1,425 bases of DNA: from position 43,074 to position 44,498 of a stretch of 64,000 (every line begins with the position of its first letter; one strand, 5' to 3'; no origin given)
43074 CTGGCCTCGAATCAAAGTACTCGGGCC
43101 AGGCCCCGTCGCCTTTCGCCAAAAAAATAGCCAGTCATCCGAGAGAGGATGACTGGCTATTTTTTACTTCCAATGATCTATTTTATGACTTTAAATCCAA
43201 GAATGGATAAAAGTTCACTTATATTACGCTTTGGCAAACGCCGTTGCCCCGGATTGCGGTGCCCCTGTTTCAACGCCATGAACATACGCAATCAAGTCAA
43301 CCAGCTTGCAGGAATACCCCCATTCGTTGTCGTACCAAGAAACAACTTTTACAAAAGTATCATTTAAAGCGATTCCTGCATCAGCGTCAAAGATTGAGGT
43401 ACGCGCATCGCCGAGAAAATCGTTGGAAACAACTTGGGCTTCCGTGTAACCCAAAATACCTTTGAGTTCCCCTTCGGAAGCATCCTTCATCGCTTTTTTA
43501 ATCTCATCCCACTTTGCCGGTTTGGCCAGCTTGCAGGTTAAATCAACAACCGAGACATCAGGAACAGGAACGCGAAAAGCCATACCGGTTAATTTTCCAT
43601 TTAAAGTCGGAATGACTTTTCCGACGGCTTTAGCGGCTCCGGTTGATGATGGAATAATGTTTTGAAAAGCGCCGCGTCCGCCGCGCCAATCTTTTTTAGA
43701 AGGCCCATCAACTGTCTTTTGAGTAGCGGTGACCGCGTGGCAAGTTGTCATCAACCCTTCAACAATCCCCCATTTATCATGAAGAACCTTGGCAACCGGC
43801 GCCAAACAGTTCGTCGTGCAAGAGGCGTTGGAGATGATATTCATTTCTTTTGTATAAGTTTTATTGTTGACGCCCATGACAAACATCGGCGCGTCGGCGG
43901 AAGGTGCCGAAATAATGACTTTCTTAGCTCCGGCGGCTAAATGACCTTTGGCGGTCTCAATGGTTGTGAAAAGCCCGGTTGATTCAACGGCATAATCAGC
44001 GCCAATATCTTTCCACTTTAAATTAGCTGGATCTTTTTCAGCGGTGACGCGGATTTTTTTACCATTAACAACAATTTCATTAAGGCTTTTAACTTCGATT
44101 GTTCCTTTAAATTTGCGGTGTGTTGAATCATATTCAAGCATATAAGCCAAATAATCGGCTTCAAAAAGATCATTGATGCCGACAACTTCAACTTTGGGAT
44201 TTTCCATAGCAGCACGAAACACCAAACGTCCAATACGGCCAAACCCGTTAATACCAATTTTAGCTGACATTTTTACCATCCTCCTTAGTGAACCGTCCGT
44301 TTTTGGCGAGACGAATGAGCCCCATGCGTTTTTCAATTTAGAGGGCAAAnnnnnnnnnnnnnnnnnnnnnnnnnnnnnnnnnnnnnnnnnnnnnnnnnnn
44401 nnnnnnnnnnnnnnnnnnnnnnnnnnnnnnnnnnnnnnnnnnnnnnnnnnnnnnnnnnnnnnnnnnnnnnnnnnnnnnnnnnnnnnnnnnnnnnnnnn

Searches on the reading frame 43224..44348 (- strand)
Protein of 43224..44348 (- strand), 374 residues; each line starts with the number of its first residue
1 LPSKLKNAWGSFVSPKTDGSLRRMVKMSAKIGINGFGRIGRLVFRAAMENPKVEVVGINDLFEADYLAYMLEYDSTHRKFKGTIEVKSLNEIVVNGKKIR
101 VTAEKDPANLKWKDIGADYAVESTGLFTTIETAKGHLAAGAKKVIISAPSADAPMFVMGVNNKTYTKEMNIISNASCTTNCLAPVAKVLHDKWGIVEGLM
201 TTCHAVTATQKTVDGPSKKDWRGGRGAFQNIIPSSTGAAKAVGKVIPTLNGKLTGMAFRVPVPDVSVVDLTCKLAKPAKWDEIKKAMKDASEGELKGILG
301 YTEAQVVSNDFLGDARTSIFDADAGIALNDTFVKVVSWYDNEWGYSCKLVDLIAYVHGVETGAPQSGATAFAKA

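Call 42: search_protein_families(library=pfam, proteins=[window:43224-44348:-], max_evalue=0.001)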
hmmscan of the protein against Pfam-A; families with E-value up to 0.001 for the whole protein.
window:43224-44348:- (374 aa): 2 families
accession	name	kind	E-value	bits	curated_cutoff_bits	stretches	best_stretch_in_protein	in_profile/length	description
PF02800.25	Gp_dh_C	-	1.4e-68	229.9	24.4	1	182-339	1-158/158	Glyceraldehyde 3-phosphate dehydrogenase, C-terminal domain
PF00044.30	Gp_dh_N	-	2.2e-39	134.2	31.7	1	30-129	2-100/101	Glyceraldehyde 3-phosphate dehydrogenase, NAD binding domain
